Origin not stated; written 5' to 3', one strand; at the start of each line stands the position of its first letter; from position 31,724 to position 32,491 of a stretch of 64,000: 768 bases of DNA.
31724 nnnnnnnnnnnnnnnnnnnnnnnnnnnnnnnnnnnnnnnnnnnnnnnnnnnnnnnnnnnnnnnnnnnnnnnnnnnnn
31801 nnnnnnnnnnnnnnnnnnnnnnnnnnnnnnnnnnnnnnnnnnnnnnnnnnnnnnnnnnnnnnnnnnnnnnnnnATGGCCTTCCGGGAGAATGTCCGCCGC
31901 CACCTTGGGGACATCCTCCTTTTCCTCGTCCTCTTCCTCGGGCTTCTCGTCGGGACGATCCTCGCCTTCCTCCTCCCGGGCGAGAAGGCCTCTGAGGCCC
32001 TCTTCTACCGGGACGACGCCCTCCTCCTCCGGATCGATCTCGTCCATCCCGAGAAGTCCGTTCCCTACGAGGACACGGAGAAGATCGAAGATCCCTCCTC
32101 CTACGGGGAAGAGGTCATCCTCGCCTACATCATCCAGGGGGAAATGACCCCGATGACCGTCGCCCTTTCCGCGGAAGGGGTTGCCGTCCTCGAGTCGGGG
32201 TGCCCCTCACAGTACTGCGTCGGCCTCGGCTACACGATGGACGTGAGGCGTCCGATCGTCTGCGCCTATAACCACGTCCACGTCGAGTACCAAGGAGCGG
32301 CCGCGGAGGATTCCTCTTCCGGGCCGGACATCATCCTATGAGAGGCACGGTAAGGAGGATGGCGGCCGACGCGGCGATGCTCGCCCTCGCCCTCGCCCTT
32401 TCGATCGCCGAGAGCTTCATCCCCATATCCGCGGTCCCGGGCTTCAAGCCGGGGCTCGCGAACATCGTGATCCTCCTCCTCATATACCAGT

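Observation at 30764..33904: Flavinylation-associated accessory cluster directly downstream of rnf: lipoprotein ApbE, a NusG-II-like protein, a Gx-transporter-like protein and a membrane protein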

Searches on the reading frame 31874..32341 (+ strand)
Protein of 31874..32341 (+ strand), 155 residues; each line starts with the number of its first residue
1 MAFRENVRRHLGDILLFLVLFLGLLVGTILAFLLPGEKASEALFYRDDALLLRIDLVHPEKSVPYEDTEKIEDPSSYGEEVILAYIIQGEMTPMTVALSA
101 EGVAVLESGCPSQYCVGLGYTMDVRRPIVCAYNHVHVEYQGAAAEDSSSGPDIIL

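Call 3: search_protein_families(library=pfam, proteins=[window:31874-32341:+], max_evalue=0.01)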
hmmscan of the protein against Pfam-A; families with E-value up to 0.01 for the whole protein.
window:31874-32341:+ (155 aa): 1 family
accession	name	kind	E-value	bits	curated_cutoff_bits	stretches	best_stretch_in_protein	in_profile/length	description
PF07009.16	NusG_II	-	2.1e-07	31.5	29.6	1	18-141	4-105/107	NusG domain II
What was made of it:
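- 31874..32341 (+): eetA homologue: single-pass membrane protein with an extracytosolic NusG-II/DUF1312 beta domain and a conserved Cys triad (C110, C115, C130). PF07009 31.5 bits against a gathering score of 29.6 (call 3).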

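Call 4: search_protein_families(library=ncbifam, proteins=[window:31874-32341:+], max_evalue=0.01)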
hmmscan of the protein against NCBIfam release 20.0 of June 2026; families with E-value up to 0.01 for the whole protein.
window:31874-32341:+ (155 aa): 0 families

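Call 40: find_homologous_proteins(query=window:31874-32341:+, max_evalue=0.001)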
Query window:31874-32341:+ (155 aa): 9 proteins with E <= 0.001 among 134 candidates.
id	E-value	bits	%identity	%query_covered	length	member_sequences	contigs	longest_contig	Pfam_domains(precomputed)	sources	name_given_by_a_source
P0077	1.2e-95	336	99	100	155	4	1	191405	PF07009.17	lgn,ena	-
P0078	8.9e-93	326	97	100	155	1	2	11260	PF07009.17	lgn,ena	-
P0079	7.3e-91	320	95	100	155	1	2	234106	PF07009.17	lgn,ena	-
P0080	4.9e-82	291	86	100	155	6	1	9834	PF07009.17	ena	-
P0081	1.8e-52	195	64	100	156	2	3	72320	PF07009.17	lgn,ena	-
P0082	2.5e-52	195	65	100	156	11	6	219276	PF07009.17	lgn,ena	-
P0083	5.2e-37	145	48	98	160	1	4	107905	PF07009.17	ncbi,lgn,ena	-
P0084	2.4e-9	56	36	92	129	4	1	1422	PF07009.17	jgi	-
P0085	9.9e-9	54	31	89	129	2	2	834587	PF07009.17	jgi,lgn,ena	-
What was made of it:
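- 31874..32341 (+): All 9 database homologues carry PF07009 (call 40).
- On EetA (PF07009 NusG_II / DUF1312): All 9 homologues carry PF07009 (call 40).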

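Call 50: predict_structure(alignment_id=A3)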
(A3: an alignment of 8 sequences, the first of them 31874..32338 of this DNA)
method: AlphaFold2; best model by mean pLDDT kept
length: 155 residues; sequences in the alignment: 8
mean_pLDDT: 77.3   pTM: 0.61
mean pLDDT of the five models: 77.3, 76.1, 76.0, 75.6, 72.8
residues with pLDDT >= 90: 27; 70-90: 87; 50-70: 29; < 50: 12
segments of 3 or more residues with pLDDT < 50: 145-155
pLDDT, mean of each block of 10 residues (from residue 1): 63 85 82 62 89 90 90 84 89 88 81 66 77 84 49 37
secondary structure, 60 per line:
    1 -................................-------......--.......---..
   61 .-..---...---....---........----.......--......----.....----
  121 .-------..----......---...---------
elements in order: H2-33 E41-46 E49-55 E68-70 H74-77 E81-88 E93-99 E102-107 E135-140
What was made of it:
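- On EetA (PF07009 NusG_II / DUF1312): AF2 gives helix 2-33 followed by strands, pLDDT 77 (call 50).
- Checked: The description 'TM anchor plus beta domain' for the 155-aa protein is confirmed by an AlphaFold2 model: helix 2-33 followed by strands, mean pLDDT 77 (call 50).
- The 155-aa protein has a TM anchor and lacks the NusG NGN and KOW domains (calls 3, 50).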

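Call 53: fold_search(model_id=the predicted structure, library=pdb)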
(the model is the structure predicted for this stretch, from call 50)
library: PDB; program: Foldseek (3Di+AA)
matches with E <= 10: 343; with E <= 0.001: 0
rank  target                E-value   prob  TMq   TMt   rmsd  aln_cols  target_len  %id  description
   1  4esn_A                1.5e-02  1.00  0.38  0.71   5.8       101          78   17  Crystal structure of a DUF1312 family protein (RUMGNA_02503) from Ruminococcus gnavus ATCC 29149 at 2.20 A resolution (released 2012-06-20)
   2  1npp_B                1.8e-02  1.00  0.39  0.26   5.3       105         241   13  CRYSTAL STRUCTURE OF AQUIFEX AEOLICUS NUSG IN P2(1) (released 2003-03-11)
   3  3ld7_B                1.9e-02  1.00  0.43  0.73   4.9       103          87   17  Crystal structure of the Lin0431 protein from Listeria innocua, Northeast Structural Genomics Consortium Target LkR112 (released 2010-01-26)
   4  3ld7_A                1.9e-02  1.00  0.41  0.69   5.0        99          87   18  Crystal structure of the Lin0431 protein from Listeria innocua, Northeast Structural Genomics Consortium Target LkR112 (released 2010-01-26)
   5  4esn_B                2.4e-02  1.00  0.39  0.72   4.9       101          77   18  Crystal structure of a DUF1312 family protein (RUMGNA_02503) from Ruminococcus gnavus ATCC 29149 at 2.20 A resolution (released 2012-06-20)
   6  1m1g_A                4.6e-02  1.00  0.41  0.27   5.5       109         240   13  Crystal Structure of Aquifex aeolicus N-utilization substance G (NusG), Space Group P2(1) (released 2003-02-04)
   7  2kpp_MODEL_1_A        5.1e-02  1.00  0.46  0.60   5.9       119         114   17  Solution NMR structure of Lin0431 protein from Listeria innocua. Northeast Structural Genomics Consortium Targ (released 2010-02-23)
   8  8jel_E                2.4e-01  0.23  0.17  0.24   9.8        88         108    8  Crystal structure of TIGIT in complexed with Ociperlimab, crystal form I (released 2024-02-28)
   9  3rq3_A                2.8e-01  0.20  0.17  0.23   9.7        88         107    9  Structure of T-cell immunoreceptor with immunoglobulin and ITIM domains (TIGIT) in hexagonal crystal form (released 2011-06-01)
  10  8jel_H                3.5e-01  0.21  0.17  0.24   9.6        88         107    9  Crystal structure of TIGIT in complexed with Ociperlimab, crystal form I (released 2024-02-28)
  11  8jel_J                3.9e-01  0.15  0.17  0.22   9.9        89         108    8  Crystal structure of TIGIT in complexed with Ociperlimab, crystal form I (released 2024-02-28)
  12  3ucr_C                4.2e-01  0.18  0.17  0.24   9.7        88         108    8  Crystal structure of the immunoreceptor TIGIT IgV domain (released 2012-03-14)
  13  3aj6_B                4.9e-01  0.08  0.17  0.12  12.3       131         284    9  HA1 (HA33) mutant F179I of botulinum type C progenitor toxin complexed with N-acetylgalactosamine, bound at site II (released 2011-06-01)
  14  4jjh_A                5.2e-01  0.15  0.19  0.25  10.3        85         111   10  Crystal structure of the D1 domain from human Nectin-4 extracellular fragment [PSI-NYSGRC-005624] (released 2013-03-27)
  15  3q0h_B                5.5e-01  0.13  0.16  0.23   9.3        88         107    9  Structure of T-cell immunoreceptor with immunoglobulin and ITIM domains (TIGIT) (released 2011-02-16)
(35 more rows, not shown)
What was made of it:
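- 31874..32341 (+): The AF2 model (pLDDT 77, call 50) matches DUF1312 4ESN, Lin0431 3LD7/2KPP and Aquifex NusG domain II at Foldseek probability 1.00 and TM(target) about 0.7 (call 53).
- On EetA (PF07009 NusG_II / DUF1312): The top Foldseek hits are 4ESN, 1NPP and 3LD7 at probability 1.00 (call 53).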

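Call 61: search_solved_structures(query=A3, max_evalue=10)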
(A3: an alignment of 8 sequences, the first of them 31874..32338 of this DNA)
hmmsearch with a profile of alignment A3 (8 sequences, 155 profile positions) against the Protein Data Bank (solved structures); distinct sequences matched with E-value up to 10: 4.
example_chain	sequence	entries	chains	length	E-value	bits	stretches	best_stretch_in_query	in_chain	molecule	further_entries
2kpp_A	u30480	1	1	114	0.0019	21.4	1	77-155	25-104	Lin0431 protein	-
4esn_A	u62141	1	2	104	0.0079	19.4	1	109-143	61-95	hypothetical protein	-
3ld7_A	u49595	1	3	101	0.021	18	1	77-144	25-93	Lin0431 protein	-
1jjr_A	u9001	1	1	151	1.2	12.3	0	68-112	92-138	THYROID AUTOANTIGEN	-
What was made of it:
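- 31874..32341 (+): A sequence profile hits 2KPP at E=0.0019 (call 61).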
